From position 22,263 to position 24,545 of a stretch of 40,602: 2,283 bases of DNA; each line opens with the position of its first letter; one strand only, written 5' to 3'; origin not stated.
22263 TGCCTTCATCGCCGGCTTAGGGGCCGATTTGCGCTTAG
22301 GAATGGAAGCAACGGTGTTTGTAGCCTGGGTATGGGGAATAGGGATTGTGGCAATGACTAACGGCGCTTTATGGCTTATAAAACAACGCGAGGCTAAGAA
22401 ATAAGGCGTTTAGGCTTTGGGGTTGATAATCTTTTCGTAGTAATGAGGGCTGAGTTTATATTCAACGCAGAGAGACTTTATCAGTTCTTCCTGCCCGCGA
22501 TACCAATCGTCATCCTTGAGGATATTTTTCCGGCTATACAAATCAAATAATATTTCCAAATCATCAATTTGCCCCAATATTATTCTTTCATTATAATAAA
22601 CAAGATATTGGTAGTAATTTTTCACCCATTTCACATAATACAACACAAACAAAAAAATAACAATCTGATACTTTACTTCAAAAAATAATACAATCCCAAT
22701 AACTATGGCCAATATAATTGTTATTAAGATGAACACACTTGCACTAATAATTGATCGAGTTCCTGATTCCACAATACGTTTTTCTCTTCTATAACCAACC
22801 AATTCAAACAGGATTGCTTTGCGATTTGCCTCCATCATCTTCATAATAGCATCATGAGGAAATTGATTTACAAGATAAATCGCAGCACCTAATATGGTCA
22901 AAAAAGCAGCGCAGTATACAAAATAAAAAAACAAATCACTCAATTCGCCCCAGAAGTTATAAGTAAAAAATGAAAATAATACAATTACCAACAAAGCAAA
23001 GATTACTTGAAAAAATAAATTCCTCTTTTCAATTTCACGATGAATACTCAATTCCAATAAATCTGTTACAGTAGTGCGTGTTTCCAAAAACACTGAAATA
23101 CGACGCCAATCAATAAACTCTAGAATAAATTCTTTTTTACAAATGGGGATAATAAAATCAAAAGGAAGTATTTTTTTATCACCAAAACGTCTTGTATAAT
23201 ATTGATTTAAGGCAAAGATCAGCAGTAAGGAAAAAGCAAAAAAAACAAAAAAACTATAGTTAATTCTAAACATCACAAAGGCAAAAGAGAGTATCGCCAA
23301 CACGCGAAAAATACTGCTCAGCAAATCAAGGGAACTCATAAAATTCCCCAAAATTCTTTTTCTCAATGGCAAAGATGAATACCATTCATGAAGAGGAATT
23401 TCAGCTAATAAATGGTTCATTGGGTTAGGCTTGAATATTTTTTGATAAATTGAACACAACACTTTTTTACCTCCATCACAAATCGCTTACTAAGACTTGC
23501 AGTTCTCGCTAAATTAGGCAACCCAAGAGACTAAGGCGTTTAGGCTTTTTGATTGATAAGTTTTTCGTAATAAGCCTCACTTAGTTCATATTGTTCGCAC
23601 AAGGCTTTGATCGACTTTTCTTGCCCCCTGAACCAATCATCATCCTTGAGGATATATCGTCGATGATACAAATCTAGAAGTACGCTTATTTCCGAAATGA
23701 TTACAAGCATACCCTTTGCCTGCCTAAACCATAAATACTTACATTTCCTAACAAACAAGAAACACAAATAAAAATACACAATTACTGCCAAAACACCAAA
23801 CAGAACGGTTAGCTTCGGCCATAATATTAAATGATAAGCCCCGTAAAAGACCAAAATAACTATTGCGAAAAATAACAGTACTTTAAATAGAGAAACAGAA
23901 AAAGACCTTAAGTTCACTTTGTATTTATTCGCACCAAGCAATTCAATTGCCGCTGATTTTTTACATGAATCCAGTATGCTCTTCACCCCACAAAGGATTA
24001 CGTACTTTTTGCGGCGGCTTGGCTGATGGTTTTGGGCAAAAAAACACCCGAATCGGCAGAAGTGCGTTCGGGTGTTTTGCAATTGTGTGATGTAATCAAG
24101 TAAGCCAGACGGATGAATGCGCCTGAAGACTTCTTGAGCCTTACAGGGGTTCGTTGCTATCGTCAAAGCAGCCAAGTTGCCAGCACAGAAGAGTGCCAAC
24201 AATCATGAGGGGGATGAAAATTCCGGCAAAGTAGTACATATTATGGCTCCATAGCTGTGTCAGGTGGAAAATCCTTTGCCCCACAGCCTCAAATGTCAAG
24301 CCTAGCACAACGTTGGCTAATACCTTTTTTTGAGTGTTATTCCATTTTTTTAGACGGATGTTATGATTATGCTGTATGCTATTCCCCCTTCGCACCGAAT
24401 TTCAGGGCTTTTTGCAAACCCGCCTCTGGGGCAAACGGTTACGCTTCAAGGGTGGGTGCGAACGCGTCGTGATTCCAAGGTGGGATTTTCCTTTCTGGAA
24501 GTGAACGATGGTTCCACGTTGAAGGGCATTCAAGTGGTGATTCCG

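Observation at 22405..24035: Abrupt low-GC insertion carrying two tandem paralogous membrane proteins with an unassignable shared C-terminal domain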

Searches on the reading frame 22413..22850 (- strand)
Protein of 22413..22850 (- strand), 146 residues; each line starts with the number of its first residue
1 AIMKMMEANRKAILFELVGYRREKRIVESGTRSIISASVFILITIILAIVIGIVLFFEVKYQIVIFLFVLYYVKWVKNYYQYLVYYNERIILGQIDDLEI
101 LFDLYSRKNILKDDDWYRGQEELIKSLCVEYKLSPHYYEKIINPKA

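Call 32: search_protein_representatives(alignment_id=A1)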
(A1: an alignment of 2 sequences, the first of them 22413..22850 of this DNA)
Query: 2 sequences, 153 profile positions. Proteins with E-value up to 0.001 (for the whole library): 5; up to 1e-10: 3; up to 1e-30: 1. The best 5 are listed.
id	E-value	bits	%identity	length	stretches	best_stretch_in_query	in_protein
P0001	1.0e-71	256.4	-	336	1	1-153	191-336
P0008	2.4e-27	112.3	-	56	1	98-153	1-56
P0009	8.8e-16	74.8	-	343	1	10-149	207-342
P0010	1.8e-08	51.1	-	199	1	2-134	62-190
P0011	8.1e-07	45.7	-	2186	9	97-127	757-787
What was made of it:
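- The exhaustive profile search of 1.84 billion representatives found only P0009 (E = 8.8e-16) and P0010 (E = 1.8e-8), plus one repeat-driven hit (call 32).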

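Call 34: find_encoding_contigs(protein=P0009, flank=10000, max_places=6)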
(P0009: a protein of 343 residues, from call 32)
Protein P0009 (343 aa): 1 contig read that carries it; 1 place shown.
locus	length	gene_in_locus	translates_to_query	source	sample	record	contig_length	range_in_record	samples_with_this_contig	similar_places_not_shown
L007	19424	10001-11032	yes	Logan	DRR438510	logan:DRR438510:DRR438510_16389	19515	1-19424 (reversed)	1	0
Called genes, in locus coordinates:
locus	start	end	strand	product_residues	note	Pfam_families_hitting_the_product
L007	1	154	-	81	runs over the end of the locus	?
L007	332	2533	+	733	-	PF02824:TGS (weak), PF07973:tRNA_SAD, PF00587:tRNA-synt_2b, PF03129:HGTP_anticodon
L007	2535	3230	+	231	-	PF01569:PAP2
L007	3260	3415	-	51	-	-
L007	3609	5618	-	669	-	-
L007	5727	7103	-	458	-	PF07992:Pyr_redox_2, PF13738:Pyr_redox_3, PF00070:Pyr_redox, PF02852:Pyr_redox_dim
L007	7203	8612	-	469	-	PF01336:tRNA_anti-codon, PF00152:tRNA-synt_2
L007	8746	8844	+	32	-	-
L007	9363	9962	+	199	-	-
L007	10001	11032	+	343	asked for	-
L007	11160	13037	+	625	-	PF09423:PhoD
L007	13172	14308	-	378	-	PF13421:Band_7_1, PF01145:Band_7, PF14237:GYF_2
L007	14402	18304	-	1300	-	PF02369:Big_1 (faint), PF17802:SpaA (faint), PF13715:CarbopepD_reg_2 (faint), PF23193:NOMO_3rd (faint), PF13620:CarboxypepD_reg (weak), PF17210:SdrD_B (faint), PF13620:CarboxypepD_reg (weak), PF01471:PG_binding_1, +2 more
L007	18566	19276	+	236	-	PF01476:LysM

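Call 35: find_encoding_contigs(protein=P0010, flank=10000, max_places=6)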
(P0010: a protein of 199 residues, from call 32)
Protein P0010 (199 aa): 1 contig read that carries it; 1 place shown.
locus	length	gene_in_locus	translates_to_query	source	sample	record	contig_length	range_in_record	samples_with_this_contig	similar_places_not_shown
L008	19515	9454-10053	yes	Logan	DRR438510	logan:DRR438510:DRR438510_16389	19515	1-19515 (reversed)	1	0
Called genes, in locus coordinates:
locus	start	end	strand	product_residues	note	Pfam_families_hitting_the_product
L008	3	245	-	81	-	?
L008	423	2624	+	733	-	PF02824:TGS (weak), PF07973:tRNA_SAD, PF00587:tRNA-synt_2b, PF03129:HGTP_anticodon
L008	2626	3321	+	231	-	PF01569:PAP2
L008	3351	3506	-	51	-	-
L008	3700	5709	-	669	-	-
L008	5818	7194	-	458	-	PF07992:Pyr_redox_2, PF13738:Pyr_redox_3, PF00070:Pyr_redox, PF02852:Pyr_redox_dim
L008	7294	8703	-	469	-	PF01336:tRNA_anti-codon, PF00152:tRNA-synt_2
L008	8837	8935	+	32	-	-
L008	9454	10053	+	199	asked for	-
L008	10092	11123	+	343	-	-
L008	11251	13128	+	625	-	PF09423:PhoD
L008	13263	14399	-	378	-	PF13421:Band_7_1, PF01145:Band_7, PF14237:GYF_2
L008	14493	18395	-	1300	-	PF02369:Big_1 (faint), PF17802:SpaA (faint), PF13715:CarbopepD_reg_2 (faint), PF23193:NOMO_3rd (faint), PF13620:CarboxypepD_reg (weak), PF17210:SdrD_B (faint), PF13620:CarboxypepD_reg (weak), PF01471:PG_binding_1, +2 more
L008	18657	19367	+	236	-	PF01476:LysM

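Call 36: list_cluster_members(proteins=[P0009, P0010, P0011])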
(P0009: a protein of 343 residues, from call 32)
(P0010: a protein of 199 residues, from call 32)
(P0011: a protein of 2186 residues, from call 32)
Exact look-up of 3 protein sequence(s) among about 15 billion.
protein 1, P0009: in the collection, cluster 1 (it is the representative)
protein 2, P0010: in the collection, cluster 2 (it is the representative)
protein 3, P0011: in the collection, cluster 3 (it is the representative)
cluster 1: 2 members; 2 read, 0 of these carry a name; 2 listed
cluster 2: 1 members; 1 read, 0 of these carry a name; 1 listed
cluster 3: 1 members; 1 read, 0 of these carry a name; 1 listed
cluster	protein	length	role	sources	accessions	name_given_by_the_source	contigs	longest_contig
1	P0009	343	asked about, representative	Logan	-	-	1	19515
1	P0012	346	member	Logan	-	-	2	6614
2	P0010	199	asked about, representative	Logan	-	-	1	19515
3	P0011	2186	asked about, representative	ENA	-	-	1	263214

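Call 39: search_protein_families(library=pfam, proteins=[P0009, P0010], max_evalue=10)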
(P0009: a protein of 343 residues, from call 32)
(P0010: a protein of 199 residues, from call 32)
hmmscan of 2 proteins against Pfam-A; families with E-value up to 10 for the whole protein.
P0009 (343 aa): 1 family
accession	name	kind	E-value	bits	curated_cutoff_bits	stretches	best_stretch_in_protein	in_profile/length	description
PF20990.2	DUF2207_C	-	0.015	15.5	33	1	223-303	133-211/247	Predicted membrane protein (DUF2207) C-terminal domain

P0010 (199 aa): 0 families

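Call 40: search_protein_families(library=ncbifam, proteins=[P0009, P0010], max_evalue=10)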
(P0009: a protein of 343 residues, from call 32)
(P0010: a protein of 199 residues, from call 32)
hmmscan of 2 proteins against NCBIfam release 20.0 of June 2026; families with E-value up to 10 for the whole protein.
P0009 (343 aa): 0 families

P0010 (199 aa): 1 family
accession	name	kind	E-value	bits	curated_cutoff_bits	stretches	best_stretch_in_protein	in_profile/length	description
NF002594.0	PRK02251.1-3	equivalog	0.033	13.8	389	1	84-124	132-169/191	cell division protein CrgA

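Call 47: find_encoding_contigs(protein=P0012, flank=6000, max_places=4)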
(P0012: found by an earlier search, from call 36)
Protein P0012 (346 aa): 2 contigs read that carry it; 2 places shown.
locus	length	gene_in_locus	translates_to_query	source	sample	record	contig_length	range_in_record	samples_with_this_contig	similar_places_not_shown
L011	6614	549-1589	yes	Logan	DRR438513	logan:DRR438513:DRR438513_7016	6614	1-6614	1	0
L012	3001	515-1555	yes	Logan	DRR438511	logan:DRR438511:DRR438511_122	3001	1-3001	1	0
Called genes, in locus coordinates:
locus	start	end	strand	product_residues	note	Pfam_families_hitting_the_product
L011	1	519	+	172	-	?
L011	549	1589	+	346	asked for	-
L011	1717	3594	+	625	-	PF09423:PhoD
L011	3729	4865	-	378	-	PF13421:Band_7_1, PF01145:Band_7, PF14237:GYF_2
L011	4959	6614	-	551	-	?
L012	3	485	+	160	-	?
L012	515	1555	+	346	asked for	-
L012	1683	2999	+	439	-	?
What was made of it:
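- The other two contigs start downstream of it (call 47).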

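Call 71: search_protein_families(library=pfam, proteins=[P0011], max_evalue=1)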
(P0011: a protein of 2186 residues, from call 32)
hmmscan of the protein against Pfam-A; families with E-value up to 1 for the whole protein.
P0011 (2186 aa): 3 families
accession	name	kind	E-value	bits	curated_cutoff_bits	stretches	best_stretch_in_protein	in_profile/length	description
PF12305.13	DUF3630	-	4e-09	36.8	25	0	808-849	19-59/94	Protein of unknown function (DUF3630)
PF23972.1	DUF7298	-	4.2e-05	23.8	27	0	881-926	64-109/167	Domain of unknown function (DUF7298)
PF02338.25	OTU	-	0.18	12.7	23.3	0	225-296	4-60/128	OTU-like cysteine protease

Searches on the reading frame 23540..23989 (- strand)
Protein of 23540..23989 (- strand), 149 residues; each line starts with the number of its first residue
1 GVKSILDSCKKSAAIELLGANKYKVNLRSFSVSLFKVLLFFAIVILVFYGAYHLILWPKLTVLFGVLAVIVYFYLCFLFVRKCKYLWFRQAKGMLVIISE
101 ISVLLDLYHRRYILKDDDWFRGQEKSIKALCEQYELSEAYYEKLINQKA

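Call 14: find_homologous_proteins(query=window:23540-23989:-, max_evalue=0.1)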
Query window:23540-23989:- (149 aa): 1 proteins with E <= 0.1 among 26 candidates.
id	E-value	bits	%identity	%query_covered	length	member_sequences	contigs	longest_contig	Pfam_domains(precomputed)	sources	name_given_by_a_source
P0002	1.7e-89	315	100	100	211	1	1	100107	-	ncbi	ncbi:MAG: hypothetical protein ACFCU1_10360 [Sumerlaeia bacterium]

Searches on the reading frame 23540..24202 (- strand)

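Call 4: search_protein_families(library=pfam, proteins=[window:23540-24202:-], max_evalue=1)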
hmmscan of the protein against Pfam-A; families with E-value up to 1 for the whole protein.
window:23540-24202:- (220 aa): 1 family
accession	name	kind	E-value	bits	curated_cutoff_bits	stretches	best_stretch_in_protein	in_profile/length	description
PF19845.4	DUF6320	-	0.0077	16.5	29.9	1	104-179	13-88/186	Family of unknown function (DUF6320)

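Call 5: search_protein_families(library=padloc, proteins=[window:23540-24202:-], max_evalue=1)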
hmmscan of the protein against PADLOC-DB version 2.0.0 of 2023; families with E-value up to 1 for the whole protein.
window:23540-24202:- (220 aa): 0 families

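Call 6: search_protein_families(library=phrogs, proteins=[window:23540-24202:-], max_evalue=1)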
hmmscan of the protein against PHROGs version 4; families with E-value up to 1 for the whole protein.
window:23540-24202:- (220 aa): 2 families
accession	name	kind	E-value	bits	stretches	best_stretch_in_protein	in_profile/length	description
phrog_21605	-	unknown function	0.3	11.7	1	181-219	93-130/219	-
phrog_34800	-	unknown function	0.63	11.3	1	168-204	24-60/67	-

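Call 7: search_protein_families(library=ncbifam, proteins=[window:23540-24202:-], max_evalue=1)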
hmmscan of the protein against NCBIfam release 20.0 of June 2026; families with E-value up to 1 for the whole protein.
window:23540-24202:- (220 aa): 0 families

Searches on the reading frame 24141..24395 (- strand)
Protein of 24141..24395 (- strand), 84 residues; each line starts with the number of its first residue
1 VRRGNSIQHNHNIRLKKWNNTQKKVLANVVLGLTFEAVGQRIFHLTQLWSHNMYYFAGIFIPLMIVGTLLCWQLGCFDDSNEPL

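Call 4: search_protein_families(library=pfam, proteins=[window:24141-24395:-], max_evalue=1)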
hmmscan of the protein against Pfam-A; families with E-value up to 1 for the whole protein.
window:24141-24395:- (84 aa): 1 family
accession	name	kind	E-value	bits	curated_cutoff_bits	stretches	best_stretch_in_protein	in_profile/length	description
PF23473.1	LysM3_LYK4_5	-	0.1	13.1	29.3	1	34-63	19-48/48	LYK4/5 LysM3 domain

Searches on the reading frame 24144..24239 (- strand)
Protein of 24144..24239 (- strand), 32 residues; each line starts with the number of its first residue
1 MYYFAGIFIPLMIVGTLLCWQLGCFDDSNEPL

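Call 39: search_protein_families(library=pfam, proteins=[window:24144-24239:-], max_evalue=10)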
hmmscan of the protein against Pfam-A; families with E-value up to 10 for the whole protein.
seq(32 aa): 0 families

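Call 40: search_protein_families(library=ncbifam, proteins=[window:24144-24239:-], max_evalue=10)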
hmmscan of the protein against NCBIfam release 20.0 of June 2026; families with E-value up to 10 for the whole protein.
seq(32 aa): 0 families

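Call 63: find_encoding_contigs(protein=window:24144-24239:-, flank=6000, max_places=10)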
Protein seq(32 aa) (32 aa): 1 contig read that carries it; 1 place shown.
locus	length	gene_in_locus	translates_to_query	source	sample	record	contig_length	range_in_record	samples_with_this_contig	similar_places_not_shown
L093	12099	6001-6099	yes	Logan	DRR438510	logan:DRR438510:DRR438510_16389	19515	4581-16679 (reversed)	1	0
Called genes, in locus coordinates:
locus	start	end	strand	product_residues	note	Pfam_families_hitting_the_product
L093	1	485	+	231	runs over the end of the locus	PF01569:PAP2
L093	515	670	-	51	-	-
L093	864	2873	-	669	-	-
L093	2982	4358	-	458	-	PF07992:Pyr_redox_2, PF13738:Pyr_redox_3, PF00070:Pyr_redox, PF02852:Pyr_redox_dim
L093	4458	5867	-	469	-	PF01336:tRNA_anti-codon, PF00152:tRNA-synt_2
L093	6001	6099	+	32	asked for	-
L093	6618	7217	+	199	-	-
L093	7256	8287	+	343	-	-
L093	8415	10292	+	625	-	PF09423:PhoD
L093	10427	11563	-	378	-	PF13421:Band_7_1, PF01145:Band_7, PF14237:GYF_2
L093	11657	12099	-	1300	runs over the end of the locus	PF02369:Big_1 (faint), PF17802:SpaA (faint), PF13715:CarbopepD_reg_2 (faint), PF23193:NOMO_3rd (faint), PF13620:CarboxypepD_reg (weak), PF17210:SdrD_B (faint), PF13620:CarboxypepD_reg (weak), PF01471:PG_binding_1, +2 more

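Call 78: list_cluster_members(proteins=[window:24144-24239:-, P0001, P0002, P0008])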
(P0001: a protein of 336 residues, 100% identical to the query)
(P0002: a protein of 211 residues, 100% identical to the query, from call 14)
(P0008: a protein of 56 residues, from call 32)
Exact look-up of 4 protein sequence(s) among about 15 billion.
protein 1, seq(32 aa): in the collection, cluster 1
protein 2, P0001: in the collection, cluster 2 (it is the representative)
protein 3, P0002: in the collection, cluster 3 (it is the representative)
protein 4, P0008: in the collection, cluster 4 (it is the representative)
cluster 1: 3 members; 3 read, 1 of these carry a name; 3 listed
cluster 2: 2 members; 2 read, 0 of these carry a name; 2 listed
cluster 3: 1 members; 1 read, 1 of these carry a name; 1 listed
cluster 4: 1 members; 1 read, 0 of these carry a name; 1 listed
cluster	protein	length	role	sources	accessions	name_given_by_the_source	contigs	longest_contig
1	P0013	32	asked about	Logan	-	-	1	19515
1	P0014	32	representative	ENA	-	-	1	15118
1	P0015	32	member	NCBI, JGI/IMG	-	hypothetical protein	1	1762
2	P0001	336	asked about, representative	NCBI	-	-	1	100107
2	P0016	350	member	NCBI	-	-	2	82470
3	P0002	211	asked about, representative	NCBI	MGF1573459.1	MAG: hypothetical protein ACFCU1_10360 [Sumerlaeia bacterium]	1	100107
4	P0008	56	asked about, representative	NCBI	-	-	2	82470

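Call 80: find_encoding_contigs(protein=P0014, flank=8000, max_places=4)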
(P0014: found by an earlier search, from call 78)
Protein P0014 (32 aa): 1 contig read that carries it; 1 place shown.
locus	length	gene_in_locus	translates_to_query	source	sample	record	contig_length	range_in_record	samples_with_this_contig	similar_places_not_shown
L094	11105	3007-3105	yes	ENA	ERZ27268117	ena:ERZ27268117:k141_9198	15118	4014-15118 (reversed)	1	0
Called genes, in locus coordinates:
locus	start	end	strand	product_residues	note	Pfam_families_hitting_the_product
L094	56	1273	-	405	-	-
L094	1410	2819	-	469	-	PF01336:tRNA_anti-codon, PF00152:tRNA-synt_2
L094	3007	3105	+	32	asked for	-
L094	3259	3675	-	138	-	PF01042:Ribonuc_L-PSP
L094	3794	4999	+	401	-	PF13506:Glyco_transf_21, PF00535:Glycos_transf_2, PF13641:Glyco_tranf_2_3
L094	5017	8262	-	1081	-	PF00989:PAS, PF08448:PAS_4, PF13426:PAS_9, PF08447:PAS_3 (weak), PF01590:GAF, PF08447:PAS_3, PF02518:HATPase_c, PF00072:Response_reg, +2 more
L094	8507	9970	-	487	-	PF13442:Cytochrome_CBB3, PF07995:GSDH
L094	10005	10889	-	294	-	PF00483:NTP_transferase, PF12804:NTP_transf_3 (weak)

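Call 81: find_encoding_contigs(protein=P0015, flank=8000, max_places=4)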
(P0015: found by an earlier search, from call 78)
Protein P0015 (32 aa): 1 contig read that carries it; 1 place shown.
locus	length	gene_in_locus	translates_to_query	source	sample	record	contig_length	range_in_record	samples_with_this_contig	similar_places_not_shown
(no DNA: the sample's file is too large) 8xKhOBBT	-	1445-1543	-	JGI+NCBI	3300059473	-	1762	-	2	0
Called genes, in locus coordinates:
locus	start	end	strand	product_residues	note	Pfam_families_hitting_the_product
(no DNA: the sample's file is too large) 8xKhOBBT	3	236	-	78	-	?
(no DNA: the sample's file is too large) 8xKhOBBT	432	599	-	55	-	-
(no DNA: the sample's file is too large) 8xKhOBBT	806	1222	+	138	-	PF13366:PDDEXK_3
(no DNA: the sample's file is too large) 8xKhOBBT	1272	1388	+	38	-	-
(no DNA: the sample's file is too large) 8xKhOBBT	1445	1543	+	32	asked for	-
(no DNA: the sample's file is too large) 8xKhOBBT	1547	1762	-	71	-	?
